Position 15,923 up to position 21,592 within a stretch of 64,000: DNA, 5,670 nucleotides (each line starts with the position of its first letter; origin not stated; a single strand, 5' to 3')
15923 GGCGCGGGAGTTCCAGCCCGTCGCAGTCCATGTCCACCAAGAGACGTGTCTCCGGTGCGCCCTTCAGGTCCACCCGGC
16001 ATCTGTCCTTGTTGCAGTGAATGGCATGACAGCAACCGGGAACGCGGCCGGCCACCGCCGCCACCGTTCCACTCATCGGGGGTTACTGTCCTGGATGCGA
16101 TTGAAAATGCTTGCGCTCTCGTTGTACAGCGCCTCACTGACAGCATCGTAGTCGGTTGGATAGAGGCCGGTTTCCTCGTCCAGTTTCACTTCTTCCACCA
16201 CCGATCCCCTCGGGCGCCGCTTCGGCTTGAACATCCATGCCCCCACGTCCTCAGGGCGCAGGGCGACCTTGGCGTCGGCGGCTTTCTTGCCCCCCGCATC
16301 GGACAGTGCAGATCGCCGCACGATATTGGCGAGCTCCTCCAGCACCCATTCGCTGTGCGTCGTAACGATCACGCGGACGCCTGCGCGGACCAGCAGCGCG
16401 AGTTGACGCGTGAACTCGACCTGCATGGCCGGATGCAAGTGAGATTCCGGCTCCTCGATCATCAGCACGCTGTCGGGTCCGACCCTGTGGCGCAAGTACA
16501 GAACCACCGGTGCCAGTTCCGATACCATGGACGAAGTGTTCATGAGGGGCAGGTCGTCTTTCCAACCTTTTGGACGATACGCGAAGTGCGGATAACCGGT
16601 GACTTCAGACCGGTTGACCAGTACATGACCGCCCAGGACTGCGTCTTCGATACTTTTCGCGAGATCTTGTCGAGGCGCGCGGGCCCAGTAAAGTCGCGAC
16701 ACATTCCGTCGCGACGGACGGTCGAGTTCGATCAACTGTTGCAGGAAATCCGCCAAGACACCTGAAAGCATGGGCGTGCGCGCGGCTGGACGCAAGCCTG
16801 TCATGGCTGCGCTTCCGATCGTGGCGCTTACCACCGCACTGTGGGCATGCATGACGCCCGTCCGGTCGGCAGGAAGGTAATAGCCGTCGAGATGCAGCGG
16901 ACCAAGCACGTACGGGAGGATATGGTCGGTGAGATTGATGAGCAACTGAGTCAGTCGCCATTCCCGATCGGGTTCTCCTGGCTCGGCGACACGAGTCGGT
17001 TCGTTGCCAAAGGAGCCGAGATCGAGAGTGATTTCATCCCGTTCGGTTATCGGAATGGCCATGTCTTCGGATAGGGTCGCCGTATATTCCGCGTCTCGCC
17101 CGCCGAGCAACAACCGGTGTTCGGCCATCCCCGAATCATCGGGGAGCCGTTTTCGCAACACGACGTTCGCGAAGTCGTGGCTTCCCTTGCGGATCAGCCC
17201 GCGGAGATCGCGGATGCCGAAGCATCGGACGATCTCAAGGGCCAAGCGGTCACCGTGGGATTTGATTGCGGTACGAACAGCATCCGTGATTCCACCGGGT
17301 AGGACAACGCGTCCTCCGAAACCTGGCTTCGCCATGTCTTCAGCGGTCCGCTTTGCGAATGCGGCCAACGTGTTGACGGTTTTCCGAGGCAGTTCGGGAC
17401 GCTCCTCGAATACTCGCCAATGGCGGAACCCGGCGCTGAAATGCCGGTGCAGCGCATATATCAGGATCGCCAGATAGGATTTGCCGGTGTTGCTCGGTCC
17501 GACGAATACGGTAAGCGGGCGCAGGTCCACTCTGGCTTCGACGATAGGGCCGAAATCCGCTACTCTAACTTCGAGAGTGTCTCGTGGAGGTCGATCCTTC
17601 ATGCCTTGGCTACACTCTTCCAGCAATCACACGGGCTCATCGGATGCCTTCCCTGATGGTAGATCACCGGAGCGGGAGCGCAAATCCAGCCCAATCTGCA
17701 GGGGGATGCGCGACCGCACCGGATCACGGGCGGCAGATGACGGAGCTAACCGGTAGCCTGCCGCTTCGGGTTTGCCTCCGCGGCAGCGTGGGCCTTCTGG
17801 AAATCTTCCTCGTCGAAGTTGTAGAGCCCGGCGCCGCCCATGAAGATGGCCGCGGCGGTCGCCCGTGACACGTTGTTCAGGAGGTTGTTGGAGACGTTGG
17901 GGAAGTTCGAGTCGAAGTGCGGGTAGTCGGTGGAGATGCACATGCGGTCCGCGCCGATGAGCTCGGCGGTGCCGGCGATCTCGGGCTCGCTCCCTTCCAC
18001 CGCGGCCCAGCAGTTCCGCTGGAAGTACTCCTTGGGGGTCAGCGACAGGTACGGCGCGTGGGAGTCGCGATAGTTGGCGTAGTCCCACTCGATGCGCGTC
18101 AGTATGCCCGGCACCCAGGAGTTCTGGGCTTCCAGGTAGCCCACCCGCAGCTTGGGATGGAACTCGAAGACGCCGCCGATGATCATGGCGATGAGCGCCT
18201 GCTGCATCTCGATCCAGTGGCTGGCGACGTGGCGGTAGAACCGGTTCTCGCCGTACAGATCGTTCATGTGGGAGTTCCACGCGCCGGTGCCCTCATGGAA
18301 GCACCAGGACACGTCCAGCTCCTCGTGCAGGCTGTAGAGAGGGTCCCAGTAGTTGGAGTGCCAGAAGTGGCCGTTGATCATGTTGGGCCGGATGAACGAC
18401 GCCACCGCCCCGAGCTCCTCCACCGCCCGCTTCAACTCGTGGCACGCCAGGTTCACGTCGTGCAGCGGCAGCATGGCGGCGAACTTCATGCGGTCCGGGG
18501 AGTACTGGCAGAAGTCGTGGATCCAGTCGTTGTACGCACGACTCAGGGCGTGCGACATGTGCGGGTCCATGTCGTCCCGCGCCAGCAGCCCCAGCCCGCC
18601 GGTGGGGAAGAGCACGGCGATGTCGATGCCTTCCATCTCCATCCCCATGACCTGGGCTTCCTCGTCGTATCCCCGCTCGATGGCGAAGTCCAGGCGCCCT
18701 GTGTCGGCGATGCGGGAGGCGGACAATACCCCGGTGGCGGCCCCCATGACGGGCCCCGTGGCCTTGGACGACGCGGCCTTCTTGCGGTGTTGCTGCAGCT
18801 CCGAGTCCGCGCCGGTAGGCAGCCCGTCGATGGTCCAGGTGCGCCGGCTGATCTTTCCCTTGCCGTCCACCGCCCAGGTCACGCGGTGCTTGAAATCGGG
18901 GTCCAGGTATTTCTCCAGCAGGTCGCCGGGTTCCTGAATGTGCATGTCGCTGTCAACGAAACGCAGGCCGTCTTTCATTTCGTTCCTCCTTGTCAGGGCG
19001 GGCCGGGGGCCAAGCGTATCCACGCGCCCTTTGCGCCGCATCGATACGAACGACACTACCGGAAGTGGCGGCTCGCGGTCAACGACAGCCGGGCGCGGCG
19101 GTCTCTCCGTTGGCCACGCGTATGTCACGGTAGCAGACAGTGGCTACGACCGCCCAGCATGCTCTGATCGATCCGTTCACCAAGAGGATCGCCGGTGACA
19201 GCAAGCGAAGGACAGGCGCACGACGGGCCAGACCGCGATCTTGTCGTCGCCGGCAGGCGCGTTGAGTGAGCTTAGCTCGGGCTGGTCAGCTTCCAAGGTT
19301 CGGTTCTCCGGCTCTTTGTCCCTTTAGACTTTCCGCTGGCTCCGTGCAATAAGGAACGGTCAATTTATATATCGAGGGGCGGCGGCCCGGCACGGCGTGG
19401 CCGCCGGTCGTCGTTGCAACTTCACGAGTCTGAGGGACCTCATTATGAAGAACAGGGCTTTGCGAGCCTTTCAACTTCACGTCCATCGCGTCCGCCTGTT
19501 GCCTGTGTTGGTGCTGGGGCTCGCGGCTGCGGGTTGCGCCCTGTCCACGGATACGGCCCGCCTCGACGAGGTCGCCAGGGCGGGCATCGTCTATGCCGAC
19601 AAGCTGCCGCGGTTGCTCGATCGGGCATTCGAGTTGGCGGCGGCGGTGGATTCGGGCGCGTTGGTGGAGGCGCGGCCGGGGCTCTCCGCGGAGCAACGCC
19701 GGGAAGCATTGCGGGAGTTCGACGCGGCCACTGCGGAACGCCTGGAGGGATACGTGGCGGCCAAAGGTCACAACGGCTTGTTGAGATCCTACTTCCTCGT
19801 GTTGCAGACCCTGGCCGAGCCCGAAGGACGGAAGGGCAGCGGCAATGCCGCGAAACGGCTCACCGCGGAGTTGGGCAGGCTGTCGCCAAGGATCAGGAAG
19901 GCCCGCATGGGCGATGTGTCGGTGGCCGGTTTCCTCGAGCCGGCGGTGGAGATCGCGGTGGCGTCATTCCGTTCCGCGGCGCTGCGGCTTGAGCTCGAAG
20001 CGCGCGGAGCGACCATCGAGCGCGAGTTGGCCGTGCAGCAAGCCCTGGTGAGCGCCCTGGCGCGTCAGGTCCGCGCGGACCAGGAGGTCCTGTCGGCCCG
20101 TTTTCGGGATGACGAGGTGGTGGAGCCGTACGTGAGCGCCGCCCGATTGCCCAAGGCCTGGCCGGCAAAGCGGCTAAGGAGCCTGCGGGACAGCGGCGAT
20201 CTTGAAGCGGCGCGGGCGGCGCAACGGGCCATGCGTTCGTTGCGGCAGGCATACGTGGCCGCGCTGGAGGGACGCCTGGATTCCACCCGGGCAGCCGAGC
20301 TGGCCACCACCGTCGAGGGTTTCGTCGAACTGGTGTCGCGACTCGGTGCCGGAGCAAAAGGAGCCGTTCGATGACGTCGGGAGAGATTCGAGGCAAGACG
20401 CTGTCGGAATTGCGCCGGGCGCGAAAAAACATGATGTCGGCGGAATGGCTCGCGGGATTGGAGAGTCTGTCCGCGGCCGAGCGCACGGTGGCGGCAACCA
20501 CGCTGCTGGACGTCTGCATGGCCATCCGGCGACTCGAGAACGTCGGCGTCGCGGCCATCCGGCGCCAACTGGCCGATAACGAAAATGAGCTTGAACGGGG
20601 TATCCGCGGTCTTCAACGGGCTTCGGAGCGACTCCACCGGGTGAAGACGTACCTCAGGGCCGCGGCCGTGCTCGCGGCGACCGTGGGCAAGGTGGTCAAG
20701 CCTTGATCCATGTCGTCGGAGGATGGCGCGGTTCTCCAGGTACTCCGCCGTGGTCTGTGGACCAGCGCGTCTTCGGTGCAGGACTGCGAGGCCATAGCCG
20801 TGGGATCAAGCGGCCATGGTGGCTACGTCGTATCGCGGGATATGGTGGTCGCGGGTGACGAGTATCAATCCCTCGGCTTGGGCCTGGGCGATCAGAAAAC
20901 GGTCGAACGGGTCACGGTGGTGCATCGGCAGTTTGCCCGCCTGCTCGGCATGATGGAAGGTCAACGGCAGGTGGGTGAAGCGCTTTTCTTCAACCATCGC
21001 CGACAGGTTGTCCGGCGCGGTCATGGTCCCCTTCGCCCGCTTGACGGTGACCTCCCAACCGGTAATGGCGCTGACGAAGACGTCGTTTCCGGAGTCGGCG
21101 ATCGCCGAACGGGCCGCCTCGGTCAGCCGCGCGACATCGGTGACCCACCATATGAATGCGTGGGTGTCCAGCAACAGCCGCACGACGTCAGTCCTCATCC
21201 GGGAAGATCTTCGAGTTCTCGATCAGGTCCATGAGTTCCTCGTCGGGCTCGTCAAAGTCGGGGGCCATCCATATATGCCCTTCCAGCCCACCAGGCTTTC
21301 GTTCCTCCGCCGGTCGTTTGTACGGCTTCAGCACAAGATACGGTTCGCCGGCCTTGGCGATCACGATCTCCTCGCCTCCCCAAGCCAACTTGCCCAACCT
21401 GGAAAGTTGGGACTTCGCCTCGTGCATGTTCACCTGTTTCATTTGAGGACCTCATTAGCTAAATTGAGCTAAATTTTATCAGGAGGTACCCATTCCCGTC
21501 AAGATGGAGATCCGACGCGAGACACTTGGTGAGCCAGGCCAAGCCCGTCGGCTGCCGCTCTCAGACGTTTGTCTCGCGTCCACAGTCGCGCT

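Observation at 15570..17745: Low-GC two-gene islet: ABC-type ATPase translationally coupled to a small Cys-rich PD-(D/E)xK-like protein; candidate uncharacterised defence module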

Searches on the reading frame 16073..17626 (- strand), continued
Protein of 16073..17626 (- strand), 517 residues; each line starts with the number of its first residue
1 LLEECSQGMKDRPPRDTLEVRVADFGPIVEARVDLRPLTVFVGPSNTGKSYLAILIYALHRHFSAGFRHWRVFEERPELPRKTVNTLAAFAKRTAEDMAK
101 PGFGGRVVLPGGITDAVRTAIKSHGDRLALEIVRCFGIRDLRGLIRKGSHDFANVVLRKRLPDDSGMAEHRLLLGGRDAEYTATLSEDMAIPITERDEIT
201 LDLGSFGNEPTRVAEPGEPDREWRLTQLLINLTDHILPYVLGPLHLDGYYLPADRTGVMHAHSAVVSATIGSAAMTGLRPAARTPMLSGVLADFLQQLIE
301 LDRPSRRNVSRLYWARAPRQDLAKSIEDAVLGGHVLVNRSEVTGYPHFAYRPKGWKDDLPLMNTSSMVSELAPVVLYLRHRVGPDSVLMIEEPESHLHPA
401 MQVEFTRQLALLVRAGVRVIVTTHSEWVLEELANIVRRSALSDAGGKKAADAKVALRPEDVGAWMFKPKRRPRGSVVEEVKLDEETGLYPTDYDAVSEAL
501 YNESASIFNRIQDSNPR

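Call 85: get_annotated_region(hit=H13, flank=2500)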
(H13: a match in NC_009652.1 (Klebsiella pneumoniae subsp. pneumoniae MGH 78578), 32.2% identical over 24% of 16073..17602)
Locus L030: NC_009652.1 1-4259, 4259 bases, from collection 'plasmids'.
description: Klebsiella pneumoniae subsp. pneumoniae MGH 78578 plasmid pKPN6, complete sequence
organism: Klebsiella pneumoniae subsp. pneumoniae MGH 78578 (NCBI taxid 272620)
taxonomy: Bacteria; Pseudomonadota; Gammaproteobacteria; Enterobacterales; Enterobacteriaceae; Klebsiella; Klebsiella pneumoniae; Klebsiella pneumoniae subsp. pneumoniae MGH 78578
host: -; source: -; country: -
typing (MOB-suite, as given by PLSDB): non-mobilizable; replicon ColRNAI_rep_cluster_1987
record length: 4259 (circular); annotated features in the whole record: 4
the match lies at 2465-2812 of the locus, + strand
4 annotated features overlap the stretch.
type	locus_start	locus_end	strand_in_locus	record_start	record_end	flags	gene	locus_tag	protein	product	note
CDS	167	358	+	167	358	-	-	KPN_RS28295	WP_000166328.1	Rop family plasmid primer RNA-binding protein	-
CDS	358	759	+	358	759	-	-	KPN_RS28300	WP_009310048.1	helix-turn-helix domain-containing protein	-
CDS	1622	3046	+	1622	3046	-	-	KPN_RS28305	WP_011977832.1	AAA family ATPase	-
CDS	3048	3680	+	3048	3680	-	-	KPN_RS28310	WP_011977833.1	hypothetical protein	-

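Call 86: search_protein_families(library=padloc, proteins=[L029:2029-3480:+, L029:3482-4111:+, L030:1622-3046:+, L030:3048-3680:+], max_evalue=0.001)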
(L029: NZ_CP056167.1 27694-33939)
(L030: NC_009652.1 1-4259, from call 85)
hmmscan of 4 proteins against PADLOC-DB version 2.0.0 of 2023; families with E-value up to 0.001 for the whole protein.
L029:2029-3480:+ (483 aa): 69 families (the best 25 are shown)
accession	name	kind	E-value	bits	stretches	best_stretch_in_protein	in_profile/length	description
PDLC04032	PD-T4-4_A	-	1.3e-262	869.9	1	1-482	1-473/474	-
PDLC04033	PD-T4-4_A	-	6.6e-90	300.5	1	1-476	1-455/460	-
PDLC04664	PDC-M47A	-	3.8e-68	228.5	1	1-454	1-421/461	-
PDLC04214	HEC-02A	-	1.6e-18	65.1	1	287-405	170-286/338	-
PDLC04213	HEC-02A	-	2.3e-18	64.9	1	280-407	158-282/337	-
PDLC03878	NsnB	-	3.9e-18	64.3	1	2-448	4-326/345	-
PDLC02979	AriA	-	9.2e-18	63.2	1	2-401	5-373/373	-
PDLC02980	AriA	-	1.4e-15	56.1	1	21-401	1-303/304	-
PDLC00285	PtuA1|PtuA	-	2.6e-12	44.7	1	337-407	264-336/432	AAA ATPase domain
PDLC02358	Old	-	3.4e-12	44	1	359-405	287-333/578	Old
PDLC04146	HEC-02B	-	1.2e-11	42.2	1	283-410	171-292/344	-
PDLC00265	PtuA1|PtuA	-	8.2e-11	39.7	1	14-407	25-378/479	AAA ATPase domain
PDLC02335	AbiLi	-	1e-10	39.2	1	15-402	72-242/326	AbiLi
PDLC04562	PDC-M29A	-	1.9e-10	38.6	1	361-428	276-347/410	-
PDLC00289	PtuA1|PtuA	-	2.7e-10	37.9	1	335-409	227-300/404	AAA ATPase domain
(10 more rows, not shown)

L029:3482-4111:+ (209 aa): 5 families
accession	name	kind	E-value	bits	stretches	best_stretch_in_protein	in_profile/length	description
PDLC04035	PD-T4-4_B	-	3.1e-108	358.1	1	1-208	1-205/206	-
PDLC04034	PD-T4-4_B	-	4.7e-13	47.3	1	24-148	23-137/190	-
PDLC04037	PD-T4-4_B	-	1.8e-09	35.7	1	1-163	1-151/190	-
PDLC04668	PDC-M47B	-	8e-06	23.7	1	39-144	37-130/186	-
PDLC04036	PD-T4-4_B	-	1.3e-05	23.2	1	25-167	23-168/203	-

L030:1622-3046:+ (474 aa): 72 families (the best 25 are shown)
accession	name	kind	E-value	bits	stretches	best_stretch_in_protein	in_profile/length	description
PDLC04032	PD-T4-4_A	-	4.5e-233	772.4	1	1-473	1-472/474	-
PDLC04033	PD-T4-4_A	-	7.6e-91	303.6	1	1-468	1-456/460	-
PDLC04664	PDC-M47A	-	2.8e-66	222.4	1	1-436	1-412/461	-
PDLC02979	AriA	-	1.6e-20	72.2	1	2-392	5-373/373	-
PDLC03878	NsnB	-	3.3e-20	71.1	1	2-446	4-326/345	-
PDLC04214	HEC-02A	-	9.7e-19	65.8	1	264-396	158-286/338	-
PDLC04213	HEC-02A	-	1.4e-18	65.6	1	266-417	155-298/337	-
PDLC02980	AriA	-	7.5e-15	53.7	1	21-392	1-303/304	-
PDLC04146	HEC-02B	-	1.4e-13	48.6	1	255-397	150-288/344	-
PDLC02358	Old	-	1.8e-13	48.1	1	348-400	285-337/578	Old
PDLC00265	PtuA1|PtuA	-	3.8e-12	44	1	13-398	24-378/479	AAA ATPase domain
PDLC00289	PtuA1|PtuA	-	3.3e-11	40.9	1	317-411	220-311/404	AAA ATPase domain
PDLC04710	PDC-M56A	-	4.3e-11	40.4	1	309-410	207-304/382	-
PDLC04239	PDC-M01A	-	7.6e-11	39.2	1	345-409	408-472/552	-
PDLC04177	HEC-01A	-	8.1e-11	39.6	1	330-399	281-347/393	-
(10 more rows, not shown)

L030:3048-3680:+ (210 aa): 5 families
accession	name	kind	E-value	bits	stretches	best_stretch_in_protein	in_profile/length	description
PDLC04035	PD-T4-4_B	-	3.6e-93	308.9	1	1-208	1-205/206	-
PDLC04037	PD-T4-4_B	-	4.4e-12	44.1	1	1-164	1-152/190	-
PDLC04034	PD-T4-4_B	-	7.1e-11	40.2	1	25-145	24-134/190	-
PDLC04036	PD-T4-4_B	-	3e-06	25.3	1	28-149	26-152/203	-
PDLC04668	PDC-M47B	-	8.6e-05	20.3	1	41-168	39-155/186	-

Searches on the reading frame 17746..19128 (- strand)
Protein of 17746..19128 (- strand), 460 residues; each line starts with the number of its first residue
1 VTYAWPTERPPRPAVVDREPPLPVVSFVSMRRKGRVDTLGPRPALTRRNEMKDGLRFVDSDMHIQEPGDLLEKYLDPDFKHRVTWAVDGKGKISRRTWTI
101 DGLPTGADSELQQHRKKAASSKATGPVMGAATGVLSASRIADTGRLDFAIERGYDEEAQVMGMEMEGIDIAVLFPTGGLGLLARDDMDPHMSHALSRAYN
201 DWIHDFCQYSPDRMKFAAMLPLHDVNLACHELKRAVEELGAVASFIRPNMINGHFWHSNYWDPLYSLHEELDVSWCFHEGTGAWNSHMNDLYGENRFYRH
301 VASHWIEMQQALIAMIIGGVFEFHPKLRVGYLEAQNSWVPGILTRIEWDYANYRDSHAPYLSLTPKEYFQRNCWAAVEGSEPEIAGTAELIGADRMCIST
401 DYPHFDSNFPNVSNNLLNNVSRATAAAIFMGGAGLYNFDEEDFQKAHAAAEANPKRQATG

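Call 68: search_protein_families(library=pfam, proteins=[window:17746-19128:-], max_evalue=0.001)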
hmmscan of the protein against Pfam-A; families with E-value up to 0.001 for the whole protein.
window:17746-19128:- (460 aa): 1 family
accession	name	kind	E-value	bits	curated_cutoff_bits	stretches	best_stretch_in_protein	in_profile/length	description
PF04909.20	Amidohydro_2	-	5.1e-18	66.3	26.4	1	155-408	20-253/289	Amidohydrolase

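Call 94: find_homologous_proteins(query=window:17746-18975:-, max_evalue=1e-50)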
Query window:17746-18975:- (409 aa): 913 proteins with E <= 1e-50 among 5472 candidates; the best 120 are listed.
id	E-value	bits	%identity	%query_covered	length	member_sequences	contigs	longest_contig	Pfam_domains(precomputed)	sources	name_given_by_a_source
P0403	1.2e-277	939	96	100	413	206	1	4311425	PF04909.21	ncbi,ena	-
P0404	8.5e-257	870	89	96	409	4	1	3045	PF04909.21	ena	-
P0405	3.3e-254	862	88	96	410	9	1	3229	PF04909.21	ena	-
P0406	8.9e-247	837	85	100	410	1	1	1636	PF04909.21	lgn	-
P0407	2.8e-245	832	84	100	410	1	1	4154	PF04909.21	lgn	-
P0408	2.1e-226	770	80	100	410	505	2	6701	PF04909.21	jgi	jgi:predicted TIM-barrel fold metal-dependent hydrolase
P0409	1.9e-225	767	79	100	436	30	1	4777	PF04909.21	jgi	-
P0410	1.5e-222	757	80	97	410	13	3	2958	PF04909.21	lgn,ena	-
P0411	3.0e-216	737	78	95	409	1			PF04909.21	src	-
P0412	1.8e-215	734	77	96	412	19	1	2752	PF04909.21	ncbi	-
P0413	1.3e-212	725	75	100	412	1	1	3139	PF04909.21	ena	-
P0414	3.0e-212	723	76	96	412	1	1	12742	PF04909.21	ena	-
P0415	4.4e-211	720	75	100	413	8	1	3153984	PF04909.21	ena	-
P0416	2.2e-209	714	77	95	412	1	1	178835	PF04909.21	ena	-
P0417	2.3e-209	714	75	98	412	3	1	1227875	PF04909.21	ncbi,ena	-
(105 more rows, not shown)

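Call 95: find_encoding_contigs(protein=P0403, flank=6000, max_places=6)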
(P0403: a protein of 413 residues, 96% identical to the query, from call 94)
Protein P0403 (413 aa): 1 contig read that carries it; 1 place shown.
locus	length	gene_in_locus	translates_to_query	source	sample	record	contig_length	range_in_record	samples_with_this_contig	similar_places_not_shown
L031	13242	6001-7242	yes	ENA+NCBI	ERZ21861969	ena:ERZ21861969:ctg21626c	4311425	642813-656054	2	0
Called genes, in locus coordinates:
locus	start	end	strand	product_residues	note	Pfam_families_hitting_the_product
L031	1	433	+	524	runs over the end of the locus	PF04326:SLFN_AlbA_2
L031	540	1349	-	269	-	PF08843:AbiEii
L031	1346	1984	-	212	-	-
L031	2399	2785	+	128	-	-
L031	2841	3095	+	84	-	-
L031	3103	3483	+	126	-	PF01850:PIN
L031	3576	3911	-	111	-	-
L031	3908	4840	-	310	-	-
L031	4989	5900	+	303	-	-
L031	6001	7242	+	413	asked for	PF04909:Amidohydro_2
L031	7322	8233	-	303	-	PF01551:Peptidase_M23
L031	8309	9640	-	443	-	PF01209:Ubie_methyltran, PF13489:Methyltransf_23, PF13847:Methyltransf_31, PF08241:Methyltransf_11, PF08242:Methyltransf_12, PF13649:Methyltransf_25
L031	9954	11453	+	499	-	PF00682:HMGL-like, PF02436:PYC_OADA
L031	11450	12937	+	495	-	PF00682:HMGL-like, PF02436:PYC_OADA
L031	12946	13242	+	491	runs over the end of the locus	PF00682:HMGL-like, PF02436:PYC_OADA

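Call 96: find_encoding_contigs(protein=P0415, flank=6000, max_places=2)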
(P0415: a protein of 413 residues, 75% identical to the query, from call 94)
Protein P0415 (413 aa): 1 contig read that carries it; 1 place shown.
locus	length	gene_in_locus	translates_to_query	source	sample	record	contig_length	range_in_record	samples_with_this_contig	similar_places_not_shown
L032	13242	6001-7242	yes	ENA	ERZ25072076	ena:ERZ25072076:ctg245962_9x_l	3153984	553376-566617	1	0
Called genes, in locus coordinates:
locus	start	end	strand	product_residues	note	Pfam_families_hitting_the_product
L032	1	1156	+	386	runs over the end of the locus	PF00355:Rieske, PF00848:Ring_hydroxyl_A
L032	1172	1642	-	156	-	PF14196:ATC_hydrolase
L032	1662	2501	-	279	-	PF02129:Peptidase_S15 (faint), PF02230:Abhydrolase_2 (faint), PF00561:Abhydrolase_1, PF12146:Hydrolase_4, PF12697:Abhydrolase_6 (weak), PF00326:Peptidase_S9 (faint), PF12146:Hydrolase_4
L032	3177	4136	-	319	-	PF27111:Rv1352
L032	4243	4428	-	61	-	-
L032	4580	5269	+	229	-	PF00376:MerR, PF12728:HTH_17 (weak), PF13411:MerR_1, PF14361:RsbRD_N (weak)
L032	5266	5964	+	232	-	PF06778:Chlor_dismutase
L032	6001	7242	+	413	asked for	PF04909:Amidohydro_2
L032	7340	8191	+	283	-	PF00378:ECH_1, PF16113:ECH_2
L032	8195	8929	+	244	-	PF00378:ECH_1, PF16113:ECH_2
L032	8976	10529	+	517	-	PF00501:AMP-binding, PF13193:AMP-binding_C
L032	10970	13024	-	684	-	PF13183:Fer4_8 (weak), PF13187:Fer4_9, PF13237:Fer4_10, PF02754:CCG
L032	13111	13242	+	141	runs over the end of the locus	PF03551:PadR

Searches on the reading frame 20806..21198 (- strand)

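Call 68: search_protein_families(library=pfam, proteins=[window:20806-21198:-], max_evalue=0.001)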
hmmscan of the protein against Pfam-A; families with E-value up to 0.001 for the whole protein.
window:20806-21198:- (130 aa): 1 family
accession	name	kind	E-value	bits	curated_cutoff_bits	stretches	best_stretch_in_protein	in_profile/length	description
PF01850.27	PIN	-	2e-18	67.6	23.6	1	9-124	2-118/120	PIN domain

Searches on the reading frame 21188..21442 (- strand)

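Call 68: search_protein_families(library=pfam, proteins=[window:21188-21442:-], max_evalue=0.001)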
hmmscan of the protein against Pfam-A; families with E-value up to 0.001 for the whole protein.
window:21188-21442:- (84 aa): 2 families
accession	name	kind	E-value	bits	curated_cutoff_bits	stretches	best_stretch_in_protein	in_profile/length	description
PF02604.26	PhdYeFM_antitox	-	4.3e-05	23.6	29.8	1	1-42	1-43/74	Antitoxin Phd_YefM, type II toxin-antitoxin system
PF10047.15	DUF2281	-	0.00072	20.5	26.5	0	45-70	38-61/64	Protein of unknown function (DUF2281)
